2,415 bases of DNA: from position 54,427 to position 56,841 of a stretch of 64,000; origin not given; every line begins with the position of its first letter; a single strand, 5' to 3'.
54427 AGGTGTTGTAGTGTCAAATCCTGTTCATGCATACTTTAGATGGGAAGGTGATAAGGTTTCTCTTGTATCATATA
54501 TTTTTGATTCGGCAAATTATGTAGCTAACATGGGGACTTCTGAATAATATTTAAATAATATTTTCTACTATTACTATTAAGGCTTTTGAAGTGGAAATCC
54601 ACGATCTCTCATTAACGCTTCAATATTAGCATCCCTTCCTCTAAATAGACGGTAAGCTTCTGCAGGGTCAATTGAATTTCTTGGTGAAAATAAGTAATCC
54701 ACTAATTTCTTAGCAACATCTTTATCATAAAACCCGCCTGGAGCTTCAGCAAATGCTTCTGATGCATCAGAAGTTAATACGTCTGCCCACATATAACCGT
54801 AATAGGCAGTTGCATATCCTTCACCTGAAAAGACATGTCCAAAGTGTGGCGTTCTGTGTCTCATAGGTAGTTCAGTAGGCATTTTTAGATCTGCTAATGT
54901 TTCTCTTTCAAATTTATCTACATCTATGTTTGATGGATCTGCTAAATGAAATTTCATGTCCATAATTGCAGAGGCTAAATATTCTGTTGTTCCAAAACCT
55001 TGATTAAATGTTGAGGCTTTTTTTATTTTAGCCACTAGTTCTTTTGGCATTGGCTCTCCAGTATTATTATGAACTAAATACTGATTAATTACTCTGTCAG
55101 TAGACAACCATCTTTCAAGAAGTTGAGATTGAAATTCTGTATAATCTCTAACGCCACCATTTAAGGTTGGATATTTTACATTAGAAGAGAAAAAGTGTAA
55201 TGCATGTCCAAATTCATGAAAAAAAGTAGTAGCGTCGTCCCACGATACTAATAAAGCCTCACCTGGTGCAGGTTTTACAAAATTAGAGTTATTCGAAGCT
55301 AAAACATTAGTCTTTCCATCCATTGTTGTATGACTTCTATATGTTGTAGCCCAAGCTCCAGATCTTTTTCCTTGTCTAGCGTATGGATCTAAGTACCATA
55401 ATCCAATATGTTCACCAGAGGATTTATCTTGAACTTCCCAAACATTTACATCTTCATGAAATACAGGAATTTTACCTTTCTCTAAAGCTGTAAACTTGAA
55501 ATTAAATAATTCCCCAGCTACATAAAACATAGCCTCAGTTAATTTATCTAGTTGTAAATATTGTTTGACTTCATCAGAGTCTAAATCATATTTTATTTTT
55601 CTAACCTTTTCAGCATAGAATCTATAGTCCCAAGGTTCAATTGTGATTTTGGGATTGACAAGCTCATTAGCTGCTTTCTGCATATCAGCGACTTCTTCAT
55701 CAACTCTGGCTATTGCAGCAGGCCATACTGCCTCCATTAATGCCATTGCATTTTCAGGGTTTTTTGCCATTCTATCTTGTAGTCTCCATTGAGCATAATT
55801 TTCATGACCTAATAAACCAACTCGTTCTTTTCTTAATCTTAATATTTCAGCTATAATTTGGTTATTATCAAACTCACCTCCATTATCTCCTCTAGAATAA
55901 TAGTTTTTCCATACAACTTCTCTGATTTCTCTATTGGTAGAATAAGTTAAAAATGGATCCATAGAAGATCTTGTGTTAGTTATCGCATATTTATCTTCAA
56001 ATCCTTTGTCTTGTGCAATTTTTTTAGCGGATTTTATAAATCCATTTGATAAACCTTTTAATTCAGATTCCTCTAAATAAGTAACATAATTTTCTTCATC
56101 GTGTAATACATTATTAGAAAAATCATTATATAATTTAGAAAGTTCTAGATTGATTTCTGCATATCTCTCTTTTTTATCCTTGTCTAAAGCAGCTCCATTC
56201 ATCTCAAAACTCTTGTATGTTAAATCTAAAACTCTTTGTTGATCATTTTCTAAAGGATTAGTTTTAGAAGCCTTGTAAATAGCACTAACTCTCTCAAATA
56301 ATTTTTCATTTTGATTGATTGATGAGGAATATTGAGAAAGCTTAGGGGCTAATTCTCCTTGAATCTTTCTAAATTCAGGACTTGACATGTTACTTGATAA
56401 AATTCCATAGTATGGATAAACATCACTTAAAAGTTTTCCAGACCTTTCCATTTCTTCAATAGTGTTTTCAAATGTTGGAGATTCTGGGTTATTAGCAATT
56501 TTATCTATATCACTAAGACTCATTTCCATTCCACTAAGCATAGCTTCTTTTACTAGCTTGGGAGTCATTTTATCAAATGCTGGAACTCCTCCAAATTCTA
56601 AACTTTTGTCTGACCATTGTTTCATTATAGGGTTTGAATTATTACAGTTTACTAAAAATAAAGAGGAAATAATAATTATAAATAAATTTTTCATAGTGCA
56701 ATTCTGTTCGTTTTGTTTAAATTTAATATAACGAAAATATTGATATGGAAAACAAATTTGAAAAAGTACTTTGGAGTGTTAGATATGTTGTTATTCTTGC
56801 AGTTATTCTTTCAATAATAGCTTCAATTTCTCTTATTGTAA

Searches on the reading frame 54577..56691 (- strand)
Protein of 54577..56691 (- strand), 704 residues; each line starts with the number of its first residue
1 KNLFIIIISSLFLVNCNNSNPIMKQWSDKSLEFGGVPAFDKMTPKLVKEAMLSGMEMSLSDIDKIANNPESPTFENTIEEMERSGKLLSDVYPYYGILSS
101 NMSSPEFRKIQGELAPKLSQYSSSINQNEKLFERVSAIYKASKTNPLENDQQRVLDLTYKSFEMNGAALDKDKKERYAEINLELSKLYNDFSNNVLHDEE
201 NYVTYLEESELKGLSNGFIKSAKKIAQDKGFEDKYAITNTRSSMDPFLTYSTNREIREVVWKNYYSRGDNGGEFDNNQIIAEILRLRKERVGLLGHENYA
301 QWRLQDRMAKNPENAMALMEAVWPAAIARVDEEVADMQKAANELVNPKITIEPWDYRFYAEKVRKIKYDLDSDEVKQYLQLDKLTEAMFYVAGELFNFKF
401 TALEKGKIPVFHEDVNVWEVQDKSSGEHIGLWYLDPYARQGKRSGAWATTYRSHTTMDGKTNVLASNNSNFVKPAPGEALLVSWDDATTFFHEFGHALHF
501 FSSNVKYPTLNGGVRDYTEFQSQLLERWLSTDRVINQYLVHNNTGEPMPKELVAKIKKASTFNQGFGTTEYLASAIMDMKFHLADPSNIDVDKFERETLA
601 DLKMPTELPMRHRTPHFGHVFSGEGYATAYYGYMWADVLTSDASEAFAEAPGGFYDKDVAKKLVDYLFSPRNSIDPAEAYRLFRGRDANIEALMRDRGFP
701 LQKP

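Call 89: search_protein_families(library=pfam, proteins=[window:54577-56691:-], max_evalue=1e-8)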
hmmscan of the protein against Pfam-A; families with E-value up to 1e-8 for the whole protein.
window:54577-56691:- (704 aa): 2 families
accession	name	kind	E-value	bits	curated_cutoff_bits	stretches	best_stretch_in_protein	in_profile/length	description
PF01432.26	Peptidase_M3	-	1.3e-93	315.3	27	1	247-697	1-455/457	Peptidase family M3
PF19310.4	TOP_N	-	7.1e-10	39.2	27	1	54-174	7-123/123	Neurolysin/Thimet oligopeptidase, N-terminal domain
